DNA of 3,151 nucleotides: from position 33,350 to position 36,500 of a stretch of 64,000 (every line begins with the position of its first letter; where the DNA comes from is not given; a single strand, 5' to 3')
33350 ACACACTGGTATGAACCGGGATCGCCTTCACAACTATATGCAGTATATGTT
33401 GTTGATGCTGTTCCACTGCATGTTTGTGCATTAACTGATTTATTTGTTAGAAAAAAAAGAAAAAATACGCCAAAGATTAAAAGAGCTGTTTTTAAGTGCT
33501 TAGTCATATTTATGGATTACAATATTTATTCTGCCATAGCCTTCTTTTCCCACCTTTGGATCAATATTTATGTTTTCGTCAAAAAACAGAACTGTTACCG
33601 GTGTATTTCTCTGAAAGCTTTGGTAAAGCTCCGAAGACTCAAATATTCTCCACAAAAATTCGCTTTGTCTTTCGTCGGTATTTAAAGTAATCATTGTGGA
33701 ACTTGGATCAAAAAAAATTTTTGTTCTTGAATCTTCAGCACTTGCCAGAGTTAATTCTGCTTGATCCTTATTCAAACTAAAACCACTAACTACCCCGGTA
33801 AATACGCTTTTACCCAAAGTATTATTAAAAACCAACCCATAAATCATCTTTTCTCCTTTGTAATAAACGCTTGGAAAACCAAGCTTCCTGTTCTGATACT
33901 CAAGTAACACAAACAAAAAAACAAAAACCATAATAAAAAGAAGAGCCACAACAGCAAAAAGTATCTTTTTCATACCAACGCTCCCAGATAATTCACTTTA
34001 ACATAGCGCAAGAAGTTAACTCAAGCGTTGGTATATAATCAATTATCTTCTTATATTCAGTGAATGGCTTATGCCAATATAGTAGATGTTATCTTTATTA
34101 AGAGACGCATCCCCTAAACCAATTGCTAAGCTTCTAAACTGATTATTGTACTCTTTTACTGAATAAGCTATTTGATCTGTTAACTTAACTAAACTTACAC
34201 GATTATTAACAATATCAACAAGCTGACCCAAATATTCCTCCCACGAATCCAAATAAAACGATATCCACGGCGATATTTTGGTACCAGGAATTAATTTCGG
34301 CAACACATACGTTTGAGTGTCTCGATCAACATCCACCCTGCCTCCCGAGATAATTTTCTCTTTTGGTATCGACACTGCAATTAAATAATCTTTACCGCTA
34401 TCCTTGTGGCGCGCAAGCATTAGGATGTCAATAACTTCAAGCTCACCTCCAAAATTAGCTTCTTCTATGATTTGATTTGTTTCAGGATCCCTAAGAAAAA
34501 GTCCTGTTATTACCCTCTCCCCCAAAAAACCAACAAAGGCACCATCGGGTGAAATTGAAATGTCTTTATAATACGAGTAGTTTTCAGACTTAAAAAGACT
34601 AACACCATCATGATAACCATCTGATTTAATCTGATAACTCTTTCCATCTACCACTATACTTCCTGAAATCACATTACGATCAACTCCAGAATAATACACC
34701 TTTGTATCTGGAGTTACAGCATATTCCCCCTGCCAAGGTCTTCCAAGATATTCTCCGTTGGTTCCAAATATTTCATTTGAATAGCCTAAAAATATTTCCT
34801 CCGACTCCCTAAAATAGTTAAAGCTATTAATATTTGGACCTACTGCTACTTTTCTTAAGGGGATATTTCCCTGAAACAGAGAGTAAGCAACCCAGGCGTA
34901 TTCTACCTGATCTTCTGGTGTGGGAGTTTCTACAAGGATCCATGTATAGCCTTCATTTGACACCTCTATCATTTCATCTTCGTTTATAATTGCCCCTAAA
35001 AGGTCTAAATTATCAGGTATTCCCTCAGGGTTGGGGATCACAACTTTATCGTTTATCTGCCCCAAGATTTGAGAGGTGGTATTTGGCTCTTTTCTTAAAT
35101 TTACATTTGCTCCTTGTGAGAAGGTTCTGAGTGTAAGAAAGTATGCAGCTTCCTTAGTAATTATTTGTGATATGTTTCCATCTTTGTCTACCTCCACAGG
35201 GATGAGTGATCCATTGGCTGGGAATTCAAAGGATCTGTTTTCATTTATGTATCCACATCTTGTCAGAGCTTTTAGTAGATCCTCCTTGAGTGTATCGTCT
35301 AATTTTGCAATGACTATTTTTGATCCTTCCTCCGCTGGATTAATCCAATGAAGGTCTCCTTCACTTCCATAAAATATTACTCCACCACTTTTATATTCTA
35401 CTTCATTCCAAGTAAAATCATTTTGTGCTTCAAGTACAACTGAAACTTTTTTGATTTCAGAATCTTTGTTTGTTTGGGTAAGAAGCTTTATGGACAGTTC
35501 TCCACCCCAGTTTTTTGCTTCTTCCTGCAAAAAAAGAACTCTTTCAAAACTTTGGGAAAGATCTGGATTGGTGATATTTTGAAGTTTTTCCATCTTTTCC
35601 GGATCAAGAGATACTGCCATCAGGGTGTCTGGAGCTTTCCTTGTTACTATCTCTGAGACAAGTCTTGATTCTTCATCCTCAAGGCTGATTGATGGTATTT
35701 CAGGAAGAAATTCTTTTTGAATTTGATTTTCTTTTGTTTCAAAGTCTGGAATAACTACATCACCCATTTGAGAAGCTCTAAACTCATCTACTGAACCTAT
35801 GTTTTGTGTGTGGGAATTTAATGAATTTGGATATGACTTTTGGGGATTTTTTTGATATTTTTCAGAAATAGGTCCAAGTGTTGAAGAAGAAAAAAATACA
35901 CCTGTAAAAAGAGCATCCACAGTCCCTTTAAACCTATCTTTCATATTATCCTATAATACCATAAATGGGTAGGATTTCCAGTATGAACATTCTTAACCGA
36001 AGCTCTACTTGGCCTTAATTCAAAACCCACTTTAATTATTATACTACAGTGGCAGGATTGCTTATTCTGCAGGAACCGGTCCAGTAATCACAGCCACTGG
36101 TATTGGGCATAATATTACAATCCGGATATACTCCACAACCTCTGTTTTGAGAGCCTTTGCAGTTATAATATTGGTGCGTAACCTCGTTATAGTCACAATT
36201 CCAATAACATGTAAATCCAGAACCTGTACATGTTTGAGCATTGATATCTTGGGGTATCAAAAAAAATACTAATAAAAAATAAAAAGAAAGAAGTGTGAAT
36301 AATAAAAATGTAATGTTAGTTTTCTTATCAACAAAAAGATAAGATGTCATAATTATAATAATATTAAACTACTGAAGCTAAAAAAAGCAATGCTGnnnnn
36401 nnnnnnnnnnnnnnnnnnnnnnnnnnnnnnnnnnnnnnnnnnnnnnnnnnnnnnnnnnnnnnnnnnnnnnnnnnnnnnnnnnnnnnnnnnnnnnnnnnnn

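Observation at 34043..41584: Triplicated cassette: conserved leader + ~640-aa Tat/SH3b secreted protein, two copies followed by a small 10-Cys secreted protein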

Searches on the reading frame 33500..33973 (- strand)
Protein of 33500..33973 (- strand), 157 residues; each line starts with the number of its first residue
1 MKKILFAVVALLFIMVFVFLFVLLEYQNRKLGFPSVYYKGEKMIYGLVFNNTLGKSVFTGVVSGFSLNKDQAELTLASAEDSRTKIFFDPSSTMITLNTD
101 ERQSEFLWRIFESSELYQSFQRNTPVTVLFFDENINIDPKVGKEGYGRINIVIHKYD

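Call 4: search_protein_families(library=pfam, proteins=[window:33500-33973:-], max_evalue=0.1)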
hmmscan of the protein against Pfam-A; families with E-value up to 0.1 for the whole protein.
window:33500-33973:- (157 aa): 0 families

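Call 30: search_protein_families(library=ncbifam, proteins=[window:33500-33973:-], max_evalue=0.1)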
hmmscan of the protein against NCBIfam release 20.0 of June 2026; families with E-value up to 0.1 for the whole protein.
window:33500-33973:- (157 aa): 0 families

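Call 96: search_protein_families(library=phrogs, proteins=[window:33500-33973:-], max_evalue=0.01)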
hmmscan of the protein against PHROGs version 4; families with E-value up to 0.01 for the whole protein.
window:33500-33973:- (157 aa): 1 family
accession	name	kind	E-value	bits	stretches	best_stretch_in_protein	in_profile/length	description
phrog_25730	-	unknown function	0.0059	17.8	1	8-85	9-86/123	-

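Call 117: search_protein_families(library=padloc, proteins=[window:33500-33973:-], max_evalue=0.01)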
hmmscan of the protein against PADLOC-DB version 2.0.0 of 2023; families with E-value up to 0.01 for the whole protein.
window:33500-33973:- (157 aa): 0 families

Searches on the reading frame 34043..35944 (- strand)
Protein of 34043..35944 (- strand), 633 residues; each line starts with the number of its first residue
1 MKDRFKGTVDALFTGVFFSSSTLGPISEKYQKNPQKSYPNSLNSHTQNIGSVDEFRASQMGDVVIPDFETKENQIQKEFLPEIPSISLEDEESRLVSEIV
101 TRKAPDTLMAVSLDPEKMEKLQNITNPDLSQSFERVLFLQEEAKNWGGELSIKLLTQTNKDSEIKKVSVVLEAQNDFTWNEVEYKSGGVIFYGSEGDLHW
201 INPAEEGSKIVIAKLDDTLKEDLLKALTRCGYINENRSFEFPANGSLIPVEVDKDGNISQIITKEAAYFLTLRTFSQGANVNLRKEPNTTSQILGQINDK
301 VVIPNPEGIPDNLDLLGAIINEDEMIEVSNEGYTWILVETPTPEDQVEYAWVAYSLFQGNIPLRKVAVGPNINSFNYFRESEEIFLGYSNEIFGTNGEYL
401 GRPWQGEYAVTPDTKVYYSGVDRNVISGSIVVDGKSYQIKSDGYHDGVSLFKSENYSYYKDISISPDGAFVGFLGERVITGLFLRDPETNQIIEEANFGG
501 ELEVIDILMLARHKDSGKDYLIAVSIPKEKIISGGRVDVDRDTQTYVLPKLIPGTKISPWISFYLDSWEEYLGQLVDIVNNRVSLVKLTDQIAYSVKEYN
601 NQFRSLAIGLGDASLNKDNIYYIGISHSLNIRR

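Call 4: search_protein_families(library=pfam, proteins=[window:34043-35944:-], max_evalue=0.1)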
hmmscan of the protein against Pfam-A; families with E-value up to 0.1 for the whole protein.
window:34043-35944:- (633 aa): 1 family
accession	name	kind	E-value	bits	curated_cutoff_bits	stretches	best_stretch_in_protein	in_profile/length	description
PF08239.17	SH3_3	-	0.011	16.4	27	0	280-298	2-20/54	Bacterial SH3 domain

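Call 30: search_protein_families(library=ncbifam, proteins=[window:34043-35944:-], max_evalue=0.1)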
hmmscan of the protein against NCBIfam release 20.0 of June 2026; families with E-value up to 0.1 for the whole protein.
window:34043-35944:- (633 aa): 0 families

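Call 74: search_protein_families(library=pfam, proteins=[P0029], max_evalue=1)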
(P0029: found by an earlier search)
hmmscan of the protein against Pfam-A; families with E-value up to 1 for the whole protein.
P0029 (782 aa): 2 families
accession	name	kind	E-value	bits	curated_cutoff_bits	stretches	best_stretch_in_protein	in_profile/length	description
PF02368.24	Big_2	-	1.3e-08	35.1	22.8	1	332-406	4-72/79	Bacterial Ig-like domain (group 2)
PF23981.1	DUF7305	-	0.00025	21.4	27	1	640-742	77-172/185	Domain of unknown function (DUF7305)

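Call 96: search_protein_families(library=phrogs, proteins=[window:34043-35944:-, P0029], max_evalue=0.01)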
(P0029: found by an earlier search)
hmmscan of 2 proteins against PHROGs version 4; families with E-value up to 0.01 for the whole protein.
window:34043-35944:- (633 aa): 0 families

P0029 (782 aa): 3 families
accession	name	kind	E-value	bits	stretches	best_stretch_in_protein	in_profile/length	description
phrog_215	-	head and packaging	7.3e-14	52.7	1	329-470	222-359/491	structural protein with Ig domain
phrog_341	-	tail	2e-09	38.7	1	329-420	66-148/154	major tail protein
phrog_10059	-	unknown function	3.6e-05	23.7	1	331-408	185-251/345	-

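Call 117: search_protein_families(library=padloc, proteins=[window:34043-35944:-], max_evalue=0.01)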
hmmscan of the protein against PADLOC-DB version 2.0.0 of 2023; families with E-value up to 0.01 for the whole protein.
window:34043-35944:- (633 aa): 0 families

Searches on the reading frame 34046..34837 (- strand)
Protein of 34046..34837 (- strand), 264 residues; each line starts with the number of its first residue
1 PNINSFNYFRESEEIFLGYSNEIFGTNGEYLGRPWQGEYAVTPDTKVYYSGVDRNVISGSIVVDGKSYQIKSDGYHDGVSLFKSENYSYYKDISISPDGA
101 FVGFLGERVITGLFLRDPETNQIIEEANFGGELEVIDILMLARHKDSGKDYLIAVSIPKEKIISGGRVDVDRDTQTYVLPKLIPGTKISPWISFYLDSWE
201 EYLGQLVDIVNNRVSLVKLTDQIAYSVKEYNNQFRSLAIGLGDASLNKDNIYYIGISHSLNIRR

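Call 107: search_solved_structures(query=window:34046-34837:-, max_evalue=10)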
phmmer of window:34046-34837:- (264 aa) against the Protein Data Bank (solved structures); distinct sequences matched with E-value up to 10: 3.
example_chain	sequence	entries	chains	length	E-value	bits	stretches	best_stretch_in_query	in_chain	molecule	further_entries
2kfp_A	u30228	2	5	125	0.89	11.9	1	141-192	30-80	PSPTO_3016 protein | uncharacterized protein PSPTO_3016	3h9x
3dht_A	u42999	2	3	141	1.3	11.3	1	22-67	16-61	Hemoglobin subunit alpha-1/2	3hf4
1o1l_A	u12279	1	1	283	1.3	11.3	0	26-68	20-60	Hemoglobin Alpha chain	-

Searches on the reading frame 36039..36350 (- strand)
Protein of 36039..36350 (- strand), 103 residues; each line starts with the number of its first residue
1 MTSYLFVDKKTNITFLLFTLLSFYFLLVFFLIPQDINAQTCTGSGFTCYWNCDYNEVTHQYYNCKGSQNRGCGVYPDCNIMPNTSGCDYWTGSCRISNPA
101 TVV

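Call 4: search_protein_families(library=pfam, proteins=[window:36039-36350:-], max_evalue=0.1)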
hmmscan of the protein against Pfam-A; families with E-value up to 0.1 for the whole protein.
window:36039-36350:- (103 aa): 0 families

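Call 30: search_protein_families(library=ncbifam, proteins=[window:36039-36350:-], max_evalue=0.1)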
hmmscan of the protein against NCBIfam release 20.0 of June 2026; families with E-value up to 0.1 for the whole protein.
window:36039-36350:- (103 aa): 0 families

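Call 74: search_protein_families(library=pfam, proteins=[P0029], max_evalue=1)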
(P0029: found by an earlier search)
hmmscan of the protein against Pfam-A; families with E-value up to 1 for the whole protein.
P0029 (782 aa): 2 families
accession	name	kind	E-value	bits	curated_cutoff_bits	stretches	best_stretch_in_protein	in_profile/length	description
PF02368.24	Big_2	-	1.3e-08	35.1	22.8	1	332-406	4-72/79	Bacterial Ig-like domain (group 2)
PF23981.1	DUF7305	-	0.00025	21.4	27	1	640-742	77-172/185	Domain of unknown function (DUF7305)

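Call 96: search_protein_families(library=phrogs, proteins=[P0029], max_evalue=0.01)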
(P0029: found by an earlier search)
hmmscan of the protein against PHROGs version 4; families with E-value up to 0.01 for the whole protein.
P0029 (782 aa): 3 families
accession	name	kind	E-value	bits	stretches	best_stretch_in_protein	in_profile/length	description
phrog_215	-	head and packaging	7.3e-14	52.7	1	329-470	222-359/491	structural protein with Ig domain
phrog_341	-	tail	2e-09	38.7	1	329-420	66-148/154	major tail protein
phrog_10059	-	unknown function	3.6e-05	23.7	1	331-408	185-251/345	-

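Call 117: search_protein_families(library=padloc, proteins=[window:36039-36350:-], max_evalue=0.01)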
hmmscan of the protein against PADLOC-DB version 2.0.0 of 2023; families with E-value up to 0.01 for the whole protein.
window:36039-36350:- (103 aa): 0 families
